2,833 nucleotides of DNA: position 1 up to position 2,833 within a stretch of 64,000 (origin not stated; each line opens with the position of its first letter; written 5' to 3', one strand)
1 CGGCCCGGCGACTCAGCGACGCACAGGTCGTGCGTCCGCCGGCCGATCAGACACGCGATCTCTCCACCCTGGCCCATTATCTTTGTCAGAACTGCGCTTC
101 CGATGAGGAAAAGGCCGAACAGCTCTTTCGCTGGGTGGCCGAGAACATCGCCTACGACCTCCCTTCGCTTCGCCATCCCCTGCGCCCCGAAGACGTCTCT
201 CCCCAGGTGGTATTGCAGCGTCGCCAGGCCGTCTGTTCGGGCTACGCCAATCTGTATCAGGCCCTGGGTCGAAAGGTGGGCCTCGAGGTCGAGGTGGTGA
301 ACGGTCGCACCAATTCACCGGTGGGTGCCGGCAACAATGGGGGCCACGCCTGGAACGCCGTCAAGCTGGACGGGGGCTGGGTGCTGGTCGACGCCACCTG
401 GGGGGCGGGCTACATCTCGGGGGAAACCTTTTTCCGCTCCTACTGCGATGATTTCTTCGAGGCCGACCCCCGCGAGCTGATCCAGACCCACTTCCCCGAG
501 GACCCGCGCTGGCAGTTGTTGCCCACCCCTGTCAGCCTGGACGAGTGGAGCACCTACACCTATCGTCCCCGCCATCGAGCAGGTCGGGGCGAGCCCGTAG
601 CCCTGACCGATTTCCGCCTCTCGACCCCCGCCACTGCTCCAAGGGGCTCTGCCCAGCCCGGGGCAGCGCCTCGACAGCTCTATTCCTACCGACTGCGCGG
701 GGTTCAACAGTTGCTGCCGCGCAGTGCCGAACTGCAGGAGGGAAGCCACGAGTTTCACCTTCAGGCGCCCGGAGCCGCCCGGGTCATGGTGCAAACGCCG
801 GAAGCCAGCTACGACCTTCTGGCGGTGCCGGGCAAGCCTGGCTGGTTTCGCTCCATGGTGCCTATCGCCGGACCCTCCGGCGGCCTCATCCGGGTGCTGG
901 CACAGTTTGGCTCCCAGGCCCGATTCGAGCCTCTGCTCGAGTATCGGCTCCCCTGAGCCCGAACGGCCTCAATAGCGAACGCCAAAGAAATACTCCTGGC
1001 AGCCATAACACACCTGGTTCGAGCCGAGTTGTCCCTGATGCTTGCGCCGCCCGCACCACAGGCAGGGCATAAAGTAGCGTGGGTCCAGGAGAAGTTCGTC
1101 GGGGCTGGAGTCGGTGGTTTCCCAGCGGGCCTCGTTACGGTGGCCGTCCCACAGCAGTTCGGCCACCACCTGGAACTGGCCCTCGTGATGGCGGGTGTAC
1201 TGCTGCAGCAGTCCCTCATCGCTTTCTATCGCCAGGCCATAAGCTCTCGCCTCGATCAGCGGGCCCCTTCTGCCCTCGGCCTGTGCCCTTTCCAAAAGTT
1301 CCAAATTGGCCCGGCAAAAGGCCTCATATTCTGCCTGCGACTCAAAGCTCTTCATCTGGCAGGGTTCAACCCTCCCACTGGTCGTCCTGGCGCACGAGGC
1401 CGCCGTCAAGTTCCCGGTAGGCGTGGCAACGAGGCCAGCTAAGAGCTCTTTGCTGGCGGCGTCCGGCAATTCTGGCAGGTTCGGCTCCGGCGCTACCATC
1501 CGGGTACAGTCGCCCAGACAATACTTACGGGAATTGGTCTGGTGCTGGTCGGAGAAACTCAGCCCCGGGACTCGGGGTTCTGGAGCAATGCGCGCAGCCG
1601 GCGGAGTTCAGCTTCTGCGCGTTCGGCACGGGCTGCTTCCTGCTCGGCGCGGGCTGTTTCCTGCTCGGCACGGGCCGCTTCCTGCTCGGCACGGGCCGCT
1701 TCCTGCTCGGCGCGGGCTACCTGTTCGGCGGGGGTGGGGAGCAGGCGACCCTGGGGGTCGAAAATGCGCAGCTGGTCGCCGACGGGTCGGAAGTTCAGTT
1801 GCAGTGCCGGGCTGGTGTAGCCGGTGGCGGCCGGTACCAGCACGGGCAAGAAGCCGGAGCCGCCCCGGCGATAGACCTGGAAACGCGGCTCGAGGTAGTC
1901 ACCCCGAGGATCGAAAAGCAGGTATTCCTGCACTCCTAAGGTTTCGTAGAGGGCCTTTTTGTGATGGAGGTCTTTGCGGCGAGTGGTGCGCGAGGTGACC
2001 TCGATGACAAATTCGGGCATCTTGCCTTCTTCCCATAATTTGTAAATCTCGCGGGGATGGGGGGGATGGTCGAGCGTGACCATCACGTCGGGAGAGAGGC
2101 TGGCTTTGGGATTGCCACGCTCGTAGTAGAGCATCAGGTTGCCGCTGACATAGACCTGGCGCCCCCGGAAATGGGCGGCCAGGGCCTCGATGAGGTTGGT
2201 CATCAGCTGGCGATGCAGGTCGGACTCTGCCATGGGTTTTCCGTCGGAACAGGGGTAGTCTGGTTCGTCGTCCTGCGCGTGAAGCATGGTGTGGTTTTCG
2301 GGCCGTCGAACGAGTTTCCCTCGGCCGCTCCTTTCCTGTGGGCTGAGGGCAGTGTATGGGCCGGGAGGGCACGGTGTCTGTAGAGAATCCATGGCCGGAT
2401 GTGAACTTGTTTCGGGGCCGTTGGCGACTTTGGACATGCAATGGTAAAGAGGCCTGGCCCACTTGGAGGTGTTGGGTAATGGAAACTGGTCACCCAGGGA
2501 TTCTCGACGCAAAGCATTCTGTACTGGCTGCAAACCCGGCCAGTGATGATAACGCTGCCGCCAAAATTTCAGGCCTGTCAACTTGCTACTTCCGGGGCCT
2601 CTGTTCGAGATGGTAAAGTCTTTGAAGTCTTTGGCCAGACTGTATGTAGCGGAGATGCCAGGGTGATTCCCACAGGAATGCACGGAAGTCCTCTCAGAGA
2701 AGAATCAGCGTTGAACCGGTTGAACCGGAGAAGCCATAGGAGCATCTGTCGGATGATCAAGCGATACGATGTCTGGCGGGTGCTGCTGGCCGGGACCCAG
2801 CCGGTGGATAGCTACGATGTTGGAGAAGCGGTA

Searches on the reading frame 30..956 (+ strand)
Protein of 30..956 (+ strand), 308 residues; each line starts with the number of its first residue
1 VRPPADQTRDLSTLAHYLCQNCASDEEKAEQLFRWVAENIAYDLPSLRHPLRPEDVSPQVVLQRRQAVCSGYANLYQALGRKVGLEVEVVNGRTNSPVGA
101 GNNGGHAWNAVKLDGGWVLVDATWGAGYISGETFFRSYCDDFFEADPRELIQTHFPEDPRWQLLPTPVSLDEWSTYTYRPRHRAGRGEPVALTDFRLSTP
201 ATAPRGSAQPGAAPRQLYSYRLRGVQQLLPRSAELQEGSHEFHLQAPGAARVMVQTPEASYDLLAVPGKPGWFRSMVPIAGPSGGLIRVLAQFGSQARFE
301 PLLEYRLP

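Call 40: search_protein_families(library=pfam, proteins=[window:30-956:+], max_evalue=0.001)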
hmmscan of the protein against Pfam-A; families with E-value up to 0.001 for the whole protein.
window:30-956:+ (308 aa): 3 families
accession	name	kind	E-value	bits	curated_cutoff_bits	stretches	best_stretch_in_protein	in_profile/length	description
PF01841.26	Transglut_core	-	3.6e-20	72.7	23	1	13-122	2-108/108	Transglutaminase-like superfamily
PF04473.18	DUF553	-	1.8e-08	34.4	20.5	1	11-122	3-113/140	Transglutaminase-like domain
PF00797.23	Acetyltransf_2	-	0.00069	19.9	22.8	1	49-127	29-109/240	N-acetyltransferase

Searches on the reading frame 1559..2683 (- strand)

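Call 40: search_protein_families(library=pfam, proteins=[window:1559-2683:-], max_evalue=0.001)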
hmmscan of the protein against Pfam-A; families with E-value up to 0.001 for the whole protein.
window:1559-2683:- (374 aa): 1 family
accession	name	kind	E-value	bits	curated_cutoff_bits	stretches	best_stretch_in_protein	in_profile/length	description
PF05685.18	Uma2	-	2.3e-22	79.8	27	1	137-274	9-142/172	Putative restriction endonuclease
